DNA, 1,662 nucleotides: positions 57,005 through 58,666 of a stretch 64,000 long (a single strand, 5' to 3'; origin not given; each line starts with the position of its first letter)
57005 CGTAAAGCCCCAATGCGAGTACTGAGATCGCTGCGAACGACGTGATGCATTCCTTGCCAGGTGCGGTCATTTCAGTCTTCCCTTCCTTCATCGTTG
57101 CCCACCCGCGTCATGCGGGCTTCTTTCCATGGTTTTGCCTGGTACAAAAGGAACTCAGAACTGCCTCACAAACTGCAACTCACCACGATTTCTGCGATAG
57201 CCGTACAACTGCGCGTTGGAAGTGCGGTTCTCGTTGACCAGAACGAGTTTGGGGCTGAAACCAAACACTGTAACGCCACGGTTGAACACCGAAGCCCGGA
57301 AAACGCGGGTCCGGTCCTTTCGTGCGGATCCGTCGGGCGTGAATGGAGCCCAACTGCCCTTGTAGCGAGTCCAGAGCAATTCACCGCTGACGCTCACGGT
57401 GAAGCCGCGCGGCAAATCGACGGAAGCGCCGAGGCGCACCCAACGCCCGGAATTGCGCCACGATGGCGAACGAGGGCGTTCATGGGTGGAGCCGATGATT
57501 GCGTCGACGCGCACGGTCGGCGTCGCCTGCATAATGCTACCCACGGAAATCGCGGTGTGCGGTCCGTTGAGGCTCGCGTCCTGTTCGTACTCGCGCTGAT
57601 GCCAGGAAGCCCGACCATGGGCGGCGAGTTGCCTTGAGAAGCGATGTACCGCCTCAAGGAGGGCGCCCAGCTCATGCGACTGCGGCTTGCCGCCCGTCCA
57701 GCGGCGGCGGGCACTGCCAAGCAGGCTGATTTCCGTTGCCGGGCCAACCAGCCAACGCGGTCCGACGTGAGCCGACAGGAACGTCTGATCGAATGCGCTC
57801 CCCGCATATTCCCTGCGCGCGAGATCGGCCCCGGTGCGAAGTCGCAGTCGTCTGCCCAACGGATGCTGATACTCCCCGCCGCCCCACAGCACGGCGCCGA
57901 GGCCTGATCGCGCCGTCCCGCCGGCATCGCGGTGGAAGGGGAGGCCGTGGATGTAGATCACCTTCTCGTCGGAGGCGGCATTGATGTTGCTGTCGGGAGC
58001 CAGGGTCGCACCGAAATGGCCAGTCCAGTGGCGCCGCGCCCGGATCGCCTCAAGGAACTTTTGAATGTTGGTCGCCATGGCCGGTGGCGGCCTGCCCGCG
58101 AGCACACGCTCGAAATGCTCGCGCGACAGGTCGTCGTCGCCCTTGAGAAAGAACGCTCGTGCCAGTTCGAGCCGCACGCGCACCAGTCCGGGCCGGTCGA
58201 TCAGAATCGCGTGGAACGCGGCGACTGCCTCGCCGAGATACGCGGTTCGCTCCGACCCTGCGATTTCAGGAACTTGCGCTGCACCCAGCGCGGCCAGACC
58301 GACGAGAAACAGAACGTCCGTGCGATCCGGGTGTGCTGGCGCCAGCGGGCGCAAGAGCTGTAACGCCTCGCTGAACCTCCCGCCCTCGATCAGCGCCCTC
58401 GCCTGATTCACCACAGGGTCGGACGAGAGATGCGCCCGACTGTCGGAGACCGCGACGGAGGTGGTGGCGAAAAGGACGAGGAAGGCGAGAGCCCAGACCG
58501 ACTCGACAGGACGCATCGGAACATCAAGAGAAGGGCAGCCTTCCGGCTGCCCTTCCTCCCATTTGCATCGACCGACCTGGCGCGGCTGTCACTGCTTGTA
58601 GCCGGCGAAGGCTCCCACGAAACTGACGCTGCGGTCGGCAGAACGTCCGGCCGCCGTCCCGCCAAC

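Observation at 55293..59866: Slam-type translocator flanked by two TbpB-like surface lipoproteins, one of which carries a metzincin protease domain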

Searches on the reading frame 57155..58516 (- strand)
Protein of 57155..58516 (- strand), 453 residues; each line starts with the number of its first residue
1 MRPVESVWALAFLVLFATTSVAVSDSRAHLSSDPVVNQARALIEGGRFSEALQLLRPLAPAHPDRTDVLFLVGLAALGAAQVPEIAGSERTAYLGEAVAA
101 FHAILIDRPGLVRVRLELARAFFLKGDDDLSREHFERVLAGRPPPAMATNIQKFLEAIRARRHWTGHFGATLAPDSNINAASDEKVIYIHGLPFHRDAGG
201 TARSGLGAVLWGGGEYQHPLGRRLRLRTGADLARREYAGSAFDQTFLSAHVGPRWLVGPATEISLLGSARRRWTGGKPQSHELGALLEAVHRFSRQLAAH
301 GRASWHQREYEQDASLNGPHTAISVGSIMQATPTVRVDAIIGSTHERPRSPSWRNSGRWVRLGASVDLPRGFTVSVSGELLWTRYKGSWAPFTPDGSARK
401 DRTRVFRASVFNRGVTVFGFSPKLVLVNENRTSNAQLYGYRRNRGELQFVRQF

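Call 3: search_protein_families(library=pfam, proteins=[window:57155-58516:-], max_evalue=0.1)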
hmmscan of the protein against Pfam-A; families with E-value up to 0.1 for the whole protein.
window:57155-58516:- (453 aa): 9 families
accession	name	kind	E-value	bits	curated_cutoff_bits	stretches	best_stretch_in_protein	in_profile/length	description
PF04575.19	SlipAM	-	7.5e-20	72.1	22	1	164-453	1-288/288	Surface lipoprotein assembly modifier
PF14559.12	TPR_19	-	2.3e-08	34.7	25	2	39-67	32-60/68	Tetratricopeptide repeat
PF13432.12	TPR_16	-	3.8e-05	24.5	32.7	2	96-143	15-62/65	Tetratricopeptide repeat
PF13428.12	TPR_14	-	0.00011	23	23.5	0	39-71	8-40/44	Tetratricopeptide repeat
PF13424.12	TPR_12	-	0.00022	21.8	30.1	1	93-141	25-74/77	Tetratricopeptide repeat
PF07721.20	TPR_4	-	0.0016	19.3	27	0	36-56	5-25/26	Tetratricopeptide repeat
PF24575.1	TPR_Slam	-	0.0022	18.9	35.2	1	94-129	63-98/104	Surface lipoprotein assembly modifier, N-terminal TPR repeats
PF07719.23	TPR_2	-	0.0079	16.7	27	0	117-140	6-29/34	Tetratricopeptide repeat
PF13174.12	TPR_6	-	0.016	16.3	26.3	0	115-139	3-27/33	Tetratricopeptide repeat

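Call 4: search_protein_families(library=ncbifam, proteins=[window:57155-58516:-], max_evalue=0.1)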
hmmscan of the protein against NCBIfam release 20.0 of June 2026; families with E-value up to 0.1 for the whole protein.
window:57155-58516:- (453 aa): 1 family
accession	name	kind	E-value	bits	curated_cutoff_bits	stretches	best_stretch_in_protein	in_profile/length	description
NF058594.1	PacR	exception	0.013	14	1200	1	278-346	276-345/752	PacR family protein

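Call 42: find_homologous_proteins(query=window:57155-58516:-)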
Query window:57155-58516:- (453 aa): 2111 proteins with E <= 0.001 among 8000 candidates; the best 120 are listed.
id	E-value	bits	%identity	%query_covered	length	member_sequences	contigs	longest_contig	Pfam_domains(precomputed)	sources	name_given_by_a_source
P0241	0.0e+0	1016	100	100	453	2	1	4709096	PF14559.13,PF04575.20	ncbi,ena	-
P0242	6.1e-270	913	89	100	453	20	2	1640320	PF14559.13,PF04575.20,PF13432.13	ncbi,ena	-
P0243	8.9e-266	900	89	100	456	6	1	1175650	PF14559.13,PF04575.20,PF13424.13,PF13432.13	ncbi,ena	-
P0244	4.0e-265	898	89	100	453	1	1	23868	PF14559.13,PF04575.20,PF13424.13,PF13432.13,PF13428.13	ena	-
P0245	7.7e-257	870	86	100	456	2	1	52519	PF14559.13,PF04575.20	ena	-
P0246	1.4e-251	853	84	100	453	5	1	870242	PF14559.13,PF04575.20,PF13432.13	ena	-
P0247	3.0e-237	806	80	100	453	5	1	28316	PF14559.13,PF04575.20,PF13432.13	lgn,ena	-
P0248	6.9e-206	702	72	100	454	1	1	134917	PF14559.13,PF04575.20,PF13432.13,PF13428.13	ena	-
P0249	4.0e-204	697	71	100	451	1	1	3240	PF14559.13,PF04575.20,PF13432.13,PF13428.13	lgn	-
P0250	2.4e-203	694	70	100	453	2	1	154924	PF14559.13,PF04575.20,PF13432.13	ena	-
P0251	1.5e-201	688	70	100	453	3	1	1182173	PF14559.13,PF04575.20,PF13432.13,PF10082.16,PF13428.13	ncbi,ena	-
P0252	3.4e-199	680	69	98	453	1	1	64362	PF14559.13,PF04575.20,PF13432.13,PF10082.16,PF13428.13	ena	-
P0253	4.7e-198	677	68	100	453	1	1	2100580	PF14559.13,PF04575.20,PF13424.13,PF13432.13,PF10082.16,PF13428.13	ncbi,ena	-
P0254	1.2e-192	659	66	100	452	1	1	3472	PF14559.13,PF04575.20,PF13432.13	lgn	-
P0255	4.0e-191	654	66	100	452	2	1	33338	PF14559.13,PF04575.20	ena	-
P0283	1.0e-173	596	60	99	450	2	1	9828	PF04575.20,PF13432.13,PF13428.13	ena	-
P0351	3.1e-158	545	57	100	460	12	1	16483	PF04575.20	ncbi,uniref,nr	ncbi:surface lipoprotein assembly modifier [Candidatus Synechococcus spongiarum]|uniref:Surface lipo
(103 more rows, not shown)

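Call 43: find_encoding_contigs(protein=P0283, flank=10000, max_places=2)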
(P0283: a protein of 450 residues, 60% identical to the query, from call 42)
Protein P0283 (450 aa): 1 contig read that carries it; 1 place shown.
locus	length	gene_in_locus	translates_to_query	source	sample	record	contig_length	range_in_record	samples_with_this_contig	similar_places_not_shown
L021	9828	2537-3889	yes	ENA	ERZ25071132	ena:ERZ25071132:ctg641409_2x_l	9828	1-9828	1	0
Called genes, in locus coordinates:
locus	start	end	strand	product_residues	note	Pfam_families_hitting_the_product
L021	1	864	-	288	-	?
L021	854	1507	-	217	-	-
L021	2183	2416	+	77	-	-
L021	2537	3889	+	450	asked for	PF13428:TPR_14 (faint), PF13432:TPR_16 (faint), PF04575:SlipAM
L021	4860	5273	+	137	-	PF00753:Lactamase_B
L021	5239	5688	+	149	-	PF00753:Lactamase_B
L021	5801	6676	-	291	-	PF00732:GMC_oxred_N, PF05199:GMC_oxred_C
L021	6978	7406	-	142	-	PF00890:FAD_binding_2 (weak), PF01266:DAO (weak), PF13450:NAD_binding_8 (weak)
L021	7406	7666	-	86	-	PF19112:VanA_C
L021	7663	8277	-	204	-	-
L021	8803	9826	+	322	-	?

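Call 44: find_encoding_contigs(protein=P0351, flank=10000, max_places=3)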
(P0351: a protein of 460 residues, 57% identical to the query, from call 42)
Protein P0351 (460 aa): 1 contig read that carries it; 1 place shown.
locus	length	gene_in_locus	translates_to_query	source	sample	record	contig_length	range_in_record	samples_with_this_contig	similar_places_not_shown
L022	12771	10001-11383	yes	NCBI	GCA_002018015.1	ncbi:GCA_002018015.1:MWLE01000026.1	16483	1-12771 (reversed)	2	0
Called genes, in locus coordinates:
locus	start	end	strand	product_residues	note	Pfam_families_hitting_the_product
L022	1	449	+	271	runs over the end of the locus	PF02548:Pantoate_transf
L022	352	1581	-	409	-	PF04055:Radical_SAM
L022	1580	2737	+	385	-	PF27675:YCF81_N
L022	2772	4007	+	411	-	-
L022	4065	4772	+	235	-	PF00574:CLP_protease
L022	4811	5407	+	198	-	PF00574:CLP_protease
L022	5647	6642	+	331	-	PF02826:2-Hacid_dh_C, PF03807:F420_oxidored (weak), PF07991:KARI_N, PF01450:KARI_C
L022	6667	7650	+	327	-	PF03186:CobD_Cbib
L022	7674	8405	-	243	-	PF02397:Bac_transf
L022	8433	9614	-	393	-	PF00534:Glycos_transf_1, PF13692:Glyco_trans_1_4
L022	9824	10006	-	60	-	-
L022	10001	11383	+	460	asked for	PF04575:SlipAM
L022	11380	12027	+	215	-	PF06282:DUF1036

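Call 45: find_encoding_contigs(protein=P0242, flank=10000, max_places=2)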
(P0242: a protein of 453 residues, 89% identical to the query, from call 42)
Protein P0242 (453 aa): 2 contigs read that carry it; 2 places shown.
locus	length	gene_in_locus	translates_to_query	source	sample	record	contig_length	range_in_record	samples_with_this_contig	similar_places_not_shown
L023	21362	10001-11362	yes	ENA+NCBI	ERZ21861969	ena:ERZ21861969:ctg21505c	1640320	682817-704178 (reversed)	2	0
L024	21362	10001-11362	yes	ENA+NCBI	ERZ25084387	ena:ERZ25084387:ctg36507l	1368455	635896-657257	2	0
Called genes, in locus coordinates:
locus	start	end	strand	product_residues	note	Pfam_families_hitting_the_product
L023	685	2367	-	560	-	PF00239:Resolvase, PF07508:Recombinase, PF13408:Zn_ribbon_recom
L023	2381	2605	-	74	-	-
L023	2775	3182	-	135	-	PF01850:PIN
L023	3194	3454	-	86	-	PF02604:PhdYeFM_antitox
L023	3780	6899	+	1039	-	PF08751:TrwC, PF01443:Viral_helicase1 (faint), PF05970:PIF1 (faint), PF13086:AAA_11 (faint), PF13245:AAA_19, PF13401:AAA_22 (faint), PF13604:AAA_30, PF13538:UvrD_C_2 (weak), +1 more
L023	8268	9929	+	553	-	-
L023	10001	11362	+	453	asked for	PF13432:TPR_16 (faint), PF14559:TPR_19 (faint), PF04575:SlipAM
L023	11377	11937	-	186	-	-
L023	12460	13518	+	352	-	-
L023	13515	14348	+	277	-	-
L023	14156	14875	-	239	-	-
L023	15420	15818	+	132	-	PF14023:Bestrophin-like (faint)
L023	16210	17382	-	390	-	PF00296:Bac_luciferase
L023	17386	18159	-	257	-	PF00561:Abhydrolase_1, PF00975:Thioesterase (faint), PF12146:Hydrolase_4, PF12697:Abhydrolase_6, PF00561:Abhydrolase_1 (weak)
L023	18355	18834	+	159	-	-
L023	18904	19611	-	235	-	PF00392:GntR, PF07729:FCD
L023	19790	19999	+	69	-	-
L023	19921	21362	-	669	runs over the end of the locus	PF00474:SSF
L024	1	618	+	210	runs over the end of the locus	PF02798:GST_N, PF13417:GST_N_3, PF13409:GST_N_2, PF00043:GST_C, PF14497:GST_C_3 (weak), PF13410:GST_C_2 (weak)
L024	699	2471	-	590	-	PF00239:Resolvase, PF07508:Recombinase, PF13408:Zn_ribbon_recom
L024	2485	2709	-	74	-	-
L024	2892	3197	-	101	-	PF01381:HTH_3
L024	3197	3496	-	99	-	PF05015:HigB-like_toxin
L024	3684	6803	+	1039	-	PF08751:TrwC, PF01443:Viral_helicase1 (faint), PF13086:AAA_11 (faint), PF13245:AAA_19, PF13401:AAA_22 (faint), PF13604:AAA_30, PF22232:TraI_hel_assoc_N (faint), PF13538:UvrD_C_2 (weak)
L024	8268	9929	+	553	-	-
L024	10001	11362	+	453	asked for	PF13432:TPR_16 (faint), PF14559:TPR_19 (faint), PF04575:SlipAM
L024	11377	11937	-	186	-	-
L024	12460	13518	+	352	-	-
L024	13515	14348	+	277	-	-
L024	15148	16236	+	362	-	PF13384:HTH_23, PF13518:HTH_28, PF13551:HTH_29, PF13565:HTH_32, PF13358:DDE_3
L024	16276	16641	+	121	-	-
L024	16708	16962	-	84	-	-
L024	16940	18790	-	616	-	PF05876:GpA_ATPase, PF20454:GpA_nuclease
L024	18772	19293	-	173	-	PF04586:Peptidase_S78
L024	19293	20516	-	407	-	-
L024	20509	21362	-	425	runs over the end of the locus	PF05136:Phage_portal_2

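Call 52: list_cluster_members(proteins=[P0241, P0121, P0017, P0018, P0008, P0351])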
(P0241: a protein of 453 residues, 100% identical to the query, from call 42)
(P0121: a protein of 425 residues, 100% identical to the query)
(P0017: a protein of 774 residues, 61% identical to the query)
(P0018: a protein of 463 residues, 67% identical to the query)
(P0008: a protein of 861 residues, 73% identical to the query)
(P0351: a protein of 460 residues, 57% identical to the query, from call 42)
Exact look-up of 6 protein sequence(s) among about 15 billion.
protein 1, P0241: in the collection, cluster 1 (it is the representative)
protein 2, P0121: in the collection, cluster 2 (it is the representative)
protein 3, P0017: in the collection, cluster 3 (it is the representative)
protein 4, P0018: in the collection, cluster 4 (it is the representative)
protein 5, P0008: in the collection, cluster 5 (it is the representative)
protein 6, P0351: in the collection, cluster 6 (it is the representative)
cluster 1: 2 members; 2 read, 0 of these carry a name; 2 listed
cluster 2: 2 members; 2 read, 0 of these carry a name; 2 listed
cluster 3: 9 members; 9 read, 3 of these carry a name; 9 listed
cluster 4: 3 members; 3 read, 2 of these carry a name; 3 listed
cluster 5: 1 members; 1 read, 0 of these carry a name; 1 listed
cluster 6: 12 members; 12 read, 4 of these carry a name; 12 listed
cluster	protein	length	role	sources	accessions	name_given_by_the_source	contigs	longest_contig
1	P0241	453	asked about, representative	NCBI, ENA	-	-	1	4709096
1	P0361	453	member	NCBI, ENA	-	-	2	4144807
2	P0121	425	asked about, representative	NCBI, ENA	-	-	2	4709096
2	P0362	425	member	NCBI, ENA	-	-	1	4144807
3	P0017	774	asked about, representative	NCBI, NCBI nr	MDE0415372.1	MAG: hypothetical protein OXI95_00360 [bacterium] | hypothetical protein [bacterium]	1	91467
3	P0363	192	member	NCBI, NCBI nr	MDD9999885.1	MAG: hypothetical protein OXQ89_19260, partial [Rhodospirillaceae bacterium] | hypothetical protein [Rhodospirillaceae bacterium]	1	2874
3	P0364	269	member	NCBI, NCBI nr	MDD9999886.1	MAG: hypothetical protein OXQ89_19265, partial [Rhodospirillaceae bacterium] | hypothetical protein [Rhodospirillaceae bacterium]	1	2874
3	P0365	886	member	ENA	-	-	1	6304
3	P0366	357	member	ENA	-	-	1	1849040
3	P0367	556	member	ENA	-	-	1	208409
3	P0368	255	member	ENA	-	-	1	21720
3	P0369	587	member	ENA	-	-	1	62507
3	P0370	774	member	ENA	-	-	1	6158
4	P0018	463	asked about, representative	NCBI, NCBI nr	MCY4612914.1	MAG: hypothetical protein OXB94_04735 [Nitrospira sp.] | hypothetical protein [Nitrospira sp.]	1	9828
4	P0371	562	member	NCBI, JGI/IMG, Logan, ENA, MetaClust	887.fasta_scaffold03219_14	\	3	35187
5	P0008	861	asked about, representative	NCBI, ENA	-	-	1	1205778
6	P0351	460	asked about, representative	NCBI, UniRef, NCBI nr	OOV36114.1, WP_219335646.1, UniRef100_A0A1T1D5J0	surface lipoprotein assembly modifier [Candidatus Synechococcus spongiarum] | Surface lipoprotein assembly modifier C-terminal domain-containing protein n=1 ...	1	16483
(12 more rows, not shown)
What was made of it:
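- Closest known: Type 11 secretion of soluble and novel cargo. Different: Synechococcus spongiarum (calls 42, 44, 52).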
